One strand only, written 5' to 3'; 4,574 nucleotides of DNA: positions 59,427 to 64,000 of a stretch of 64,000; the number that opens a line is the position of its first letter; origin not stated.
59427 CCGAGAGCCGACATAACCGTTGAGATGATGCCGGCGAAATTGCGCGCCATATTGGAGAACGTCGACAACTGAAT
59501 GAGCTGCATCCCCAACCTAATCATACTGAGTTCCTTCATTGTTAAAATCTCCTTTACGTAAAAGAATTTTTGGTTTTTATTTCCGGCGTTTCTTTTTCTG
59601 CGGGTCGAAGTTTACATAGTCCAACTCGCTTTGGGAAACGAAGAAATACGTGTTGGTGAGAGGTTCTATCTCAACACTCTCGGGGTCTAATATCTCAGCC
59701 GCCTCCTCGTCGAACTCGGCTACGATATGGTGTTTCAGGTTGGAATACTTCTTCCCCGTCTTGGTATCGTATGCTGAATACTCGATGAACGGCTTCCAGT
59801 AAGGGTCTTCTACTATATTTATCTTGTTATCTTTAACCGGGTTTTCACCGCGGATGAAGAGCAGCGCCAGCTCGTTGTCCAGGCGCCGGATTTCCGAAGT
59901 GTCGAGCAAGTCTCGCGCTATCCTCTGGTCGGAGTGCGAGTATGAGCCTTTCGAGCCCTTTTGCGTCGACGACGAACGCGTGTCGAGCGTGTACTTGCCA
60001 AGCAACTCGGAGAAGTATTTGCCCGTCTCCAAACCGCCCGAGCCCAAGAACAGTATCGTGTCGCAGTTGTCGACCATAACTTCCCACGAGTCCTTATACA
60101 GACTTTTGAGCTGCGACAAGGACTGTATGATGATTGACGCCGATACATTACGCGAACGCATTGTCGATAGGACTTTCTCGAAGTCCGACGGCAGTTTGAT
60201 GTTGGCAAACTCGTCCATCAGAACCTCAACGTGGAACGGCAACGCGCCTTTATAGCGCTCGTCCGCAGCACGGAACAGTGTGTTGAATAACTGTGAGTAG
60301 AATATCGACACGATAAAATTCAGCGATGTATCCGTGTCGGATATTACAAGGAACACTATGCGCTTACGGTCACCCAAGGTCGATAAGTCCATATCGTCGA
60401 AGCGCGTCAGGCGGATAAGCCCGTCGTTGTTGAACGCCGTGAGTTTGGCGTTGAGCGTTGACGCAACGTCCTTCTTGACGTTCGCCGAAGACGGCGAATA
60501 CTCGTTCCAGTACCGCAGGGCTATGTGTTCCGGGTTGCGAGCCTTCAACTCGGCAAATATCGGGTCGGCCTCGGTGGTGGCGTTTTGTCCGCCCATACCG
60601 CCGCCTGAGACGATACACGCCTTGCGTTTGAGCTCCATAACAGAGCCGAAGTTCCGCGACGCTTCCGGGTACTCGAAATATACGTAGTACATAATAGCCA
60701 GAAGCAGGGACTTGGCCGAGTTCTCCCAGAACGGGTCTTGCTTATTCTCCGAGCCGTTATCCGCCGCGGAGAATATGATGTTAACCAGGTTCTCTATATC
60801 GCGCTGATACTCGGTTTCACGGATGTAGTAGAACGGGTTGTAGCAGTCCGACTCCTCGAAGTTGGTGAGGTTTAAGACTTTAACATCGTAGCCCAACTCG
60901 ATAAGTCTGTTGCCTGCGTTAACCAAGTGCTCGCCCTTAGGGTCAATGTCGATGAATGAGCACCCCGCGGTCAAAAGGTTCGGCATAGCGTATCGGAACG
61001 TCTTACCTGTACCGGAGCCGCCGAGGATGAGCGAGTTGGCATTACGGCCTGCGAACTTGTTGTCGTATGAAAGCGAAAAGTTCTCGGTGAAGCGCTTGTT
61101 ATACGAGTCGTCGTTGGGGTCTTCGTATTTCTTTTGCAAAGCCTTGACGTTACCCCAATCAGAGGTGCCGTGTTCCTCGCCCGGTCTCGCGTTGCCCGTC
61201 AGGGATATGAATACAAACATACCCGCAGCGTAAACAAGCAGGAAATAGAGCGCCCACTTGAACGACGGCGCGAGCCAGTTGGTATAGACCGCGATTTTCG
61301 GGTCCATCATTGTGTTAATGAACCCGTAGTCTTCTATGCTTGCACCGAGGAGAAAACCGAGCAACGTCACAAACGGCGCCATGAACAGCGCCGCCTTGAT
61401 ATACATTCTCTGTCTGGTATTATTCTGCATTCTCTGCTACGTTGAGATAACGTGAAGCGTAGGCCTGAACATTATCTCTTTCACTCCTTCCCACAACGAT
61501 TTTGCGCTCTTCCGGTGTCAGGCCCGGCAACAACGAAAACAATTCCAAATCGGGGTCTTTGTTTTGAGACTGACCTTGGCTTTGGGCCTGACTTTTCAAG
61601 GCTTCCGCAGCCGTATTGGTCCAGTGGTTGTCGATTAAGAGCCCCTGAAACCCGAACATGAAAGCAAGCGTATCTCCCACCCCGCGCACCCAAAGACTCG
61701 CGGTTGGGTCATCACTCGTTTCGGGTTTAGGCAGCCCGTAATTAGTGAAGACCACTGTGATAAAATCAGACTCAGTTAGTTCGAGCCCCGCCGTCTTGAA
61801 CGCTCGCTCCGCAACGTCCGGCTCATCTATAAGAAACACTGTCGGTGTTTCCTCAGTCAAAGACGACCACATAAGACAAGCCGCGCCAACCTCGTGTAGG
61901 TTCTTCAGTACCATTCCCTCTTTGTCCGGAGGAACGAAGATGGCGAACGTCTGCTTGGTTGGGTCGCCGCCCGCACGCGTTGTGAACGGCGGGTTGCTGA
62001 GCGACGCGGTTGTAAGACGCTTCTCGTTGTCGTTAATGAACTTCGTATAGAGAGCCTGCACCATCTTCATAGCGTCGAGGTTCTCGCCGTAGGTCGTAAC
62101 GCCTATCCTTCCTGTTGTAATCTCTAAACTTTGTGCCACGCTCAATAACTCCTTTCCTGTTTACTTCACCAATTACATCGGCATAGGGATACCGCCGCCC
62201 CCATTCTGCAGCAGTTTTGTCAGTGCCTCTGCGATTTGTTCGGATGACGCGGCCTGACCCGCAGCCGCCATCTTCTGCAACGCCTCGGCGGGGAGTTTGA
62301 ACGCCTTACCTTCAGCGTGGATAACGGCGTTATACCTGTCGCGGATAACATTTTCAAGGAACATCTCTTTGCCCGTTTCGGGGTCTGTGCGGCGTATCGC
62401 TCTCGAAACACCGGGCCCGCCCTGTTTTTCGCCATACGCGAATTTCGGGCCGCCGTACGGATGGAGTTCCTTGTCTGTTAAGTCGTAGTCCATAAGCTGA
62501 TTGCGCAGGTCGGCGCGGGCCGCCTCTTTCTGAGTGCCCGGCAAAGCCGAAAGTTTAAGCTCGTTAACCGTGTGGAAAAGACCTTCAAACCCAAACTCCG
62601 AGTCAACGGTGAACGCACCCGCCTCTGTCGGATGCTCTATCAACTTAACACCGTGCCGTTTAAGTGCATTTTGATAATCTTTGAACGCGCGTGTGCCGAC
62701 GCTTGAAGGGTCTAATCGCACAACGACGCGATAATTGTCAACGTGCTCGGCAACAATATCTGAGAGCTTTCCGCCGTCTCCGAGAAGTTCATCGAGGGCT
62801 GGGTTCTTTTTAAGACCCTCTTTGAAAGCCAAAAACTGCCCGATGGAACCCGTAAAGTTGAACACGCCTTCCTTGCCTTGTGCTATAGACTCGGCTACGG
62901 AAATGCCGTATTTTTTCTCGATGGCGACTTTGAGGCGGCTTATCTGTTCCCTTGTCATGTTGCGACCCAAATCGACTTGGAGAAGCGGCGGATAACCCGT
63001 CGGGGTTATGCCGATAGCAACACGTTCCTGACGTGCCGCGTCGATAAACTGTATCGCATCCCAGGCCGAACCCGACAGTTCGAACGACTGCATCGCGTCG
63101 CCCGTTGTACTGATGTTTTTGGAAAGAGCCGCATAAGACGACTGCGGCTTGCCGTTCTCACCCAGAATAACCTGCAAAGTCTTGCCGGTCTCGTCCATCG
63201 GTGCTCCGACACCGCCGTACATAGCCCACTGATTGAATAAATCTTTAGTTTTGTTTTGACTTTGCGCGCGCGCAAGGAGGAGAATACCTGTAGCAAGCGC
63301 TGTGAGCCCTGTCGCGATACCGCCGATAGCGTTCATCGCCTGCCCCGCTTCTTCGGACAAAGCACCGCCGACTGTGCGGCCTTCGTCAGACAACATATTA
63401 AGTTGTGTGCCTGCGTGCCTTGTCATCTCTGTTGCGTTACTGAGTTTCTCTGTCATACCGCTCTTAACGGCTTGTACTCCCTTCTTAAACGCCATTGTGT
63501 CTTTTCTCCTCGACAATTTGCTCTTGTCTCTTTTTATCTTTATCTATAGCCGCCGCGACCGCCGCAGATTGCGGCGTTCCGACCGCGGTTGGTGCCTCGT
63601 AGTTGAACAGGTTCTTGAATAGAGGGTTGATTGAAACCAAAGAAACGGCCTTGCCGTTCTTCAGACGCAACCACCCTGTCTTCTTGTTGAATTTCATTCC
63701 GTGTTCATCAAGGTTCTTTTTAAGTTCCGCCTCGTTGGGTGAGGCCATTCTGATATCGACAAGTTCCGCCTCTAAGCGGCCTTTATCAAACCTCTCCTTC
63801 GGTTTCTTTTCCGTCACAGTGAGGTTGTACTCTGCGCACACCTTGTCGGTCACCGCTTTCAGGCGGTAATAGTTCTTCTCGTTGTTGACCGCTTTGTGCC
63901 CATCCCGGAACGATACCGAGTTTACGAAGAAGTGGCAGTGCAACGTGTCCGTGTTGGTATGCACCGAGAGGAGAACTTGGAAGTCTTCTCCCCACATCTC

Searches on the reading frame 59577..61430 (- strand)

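Call 16: search_protein_families(library=pfam, proteins=[window:59577-61430:-], max_evalue=0.001)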
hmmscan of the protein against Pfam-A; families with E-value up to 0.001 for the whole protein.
window:59577-61430:- (617 aa): 3 families
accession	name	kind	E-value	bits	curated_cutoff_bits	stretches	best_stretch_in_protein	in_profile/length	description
PF02534.20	T4SS-DNA_transf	-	1.6e-55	189.3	20.1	1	125-542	43-448/468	Type IV secretory system Conjugative DNA transfer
PF12696.13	TraG-D_C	-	6.1e-33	113.9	22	1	400-518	1-125/126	TraM recognition site of TraD and TraG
PF10412.15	TrwB_AAD_bind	-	1.1e-08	34.8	20.5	1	404-532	249-381/387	Type IV secretion-system coupling protein DNA-binding domain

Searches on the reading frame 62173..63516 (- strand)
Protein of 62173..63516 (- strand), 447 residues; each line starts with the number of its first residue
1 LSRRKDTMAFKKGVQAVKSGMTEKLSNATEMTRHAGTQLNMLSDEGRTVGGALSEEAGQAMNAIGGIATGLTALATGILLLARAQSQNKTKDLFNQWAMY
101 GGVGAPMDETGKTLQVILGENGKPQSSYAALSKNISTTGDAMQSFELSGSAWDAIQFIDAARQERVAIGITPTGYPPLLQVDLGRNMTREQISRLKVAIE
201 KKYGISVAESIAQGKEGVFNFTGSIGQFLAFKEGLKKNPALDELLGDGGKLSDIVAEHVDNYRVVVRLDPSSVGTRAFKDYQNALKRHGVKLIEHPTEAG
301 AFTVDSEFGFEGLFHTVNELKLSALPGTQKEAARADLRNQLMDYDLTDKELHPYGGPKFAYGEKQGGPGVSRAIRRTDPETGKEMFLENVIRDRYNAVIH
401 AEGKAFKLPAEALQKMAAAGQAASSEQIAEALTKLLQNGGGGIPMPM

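Call 16: search_protein_families(library=pfam, proteins=[window:62173-63516:-], max_evalue=0.001)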
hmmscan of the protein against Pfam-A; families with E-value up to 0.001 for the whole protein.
window:62173-63516:- (447 aa): 0 families

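Call 41: search_protein_families(library=ncbifam, proteins=[window:62173-63516:-], max_evalue=0.01)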
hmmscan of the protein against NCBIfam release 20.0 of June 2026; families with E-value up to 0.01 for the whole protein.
window:62173-63516:- (447 aa): 0 families

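Call 64: search_solved_structures(query=window:62173-63516:-, max_evalue=1)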
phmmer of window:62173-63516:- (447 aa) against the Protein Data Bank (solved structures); distinct sequences matched with E-value up to 1: 0.

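Call 65: search_protein_families(library=pfam, proteins=[window:62173-63516:-], max_evalue=1)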
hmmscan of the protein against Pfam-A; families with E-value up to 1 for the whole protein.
window:62173-63516:- (447 aa): 0 families

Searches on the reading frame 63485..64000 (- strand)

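Call 65: search_protein_families(library=pfam, proteins=[window:63485-64000:-], max_evalue=1)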
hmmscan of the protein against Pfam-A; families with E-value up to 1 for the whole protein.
window:63485-64000:- (171 aa): 2 families
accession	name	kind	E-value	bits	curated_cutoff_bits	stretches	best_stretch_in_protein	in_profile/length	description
PF03432.20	Relaxase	-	1.1e-15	58.6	24.6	1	1-60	73-132/132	MobA/VirD2-like, nuclease domain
PF04507.18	DUF576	-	0.027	14.4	27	1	8-72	62-123/225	Csa1 family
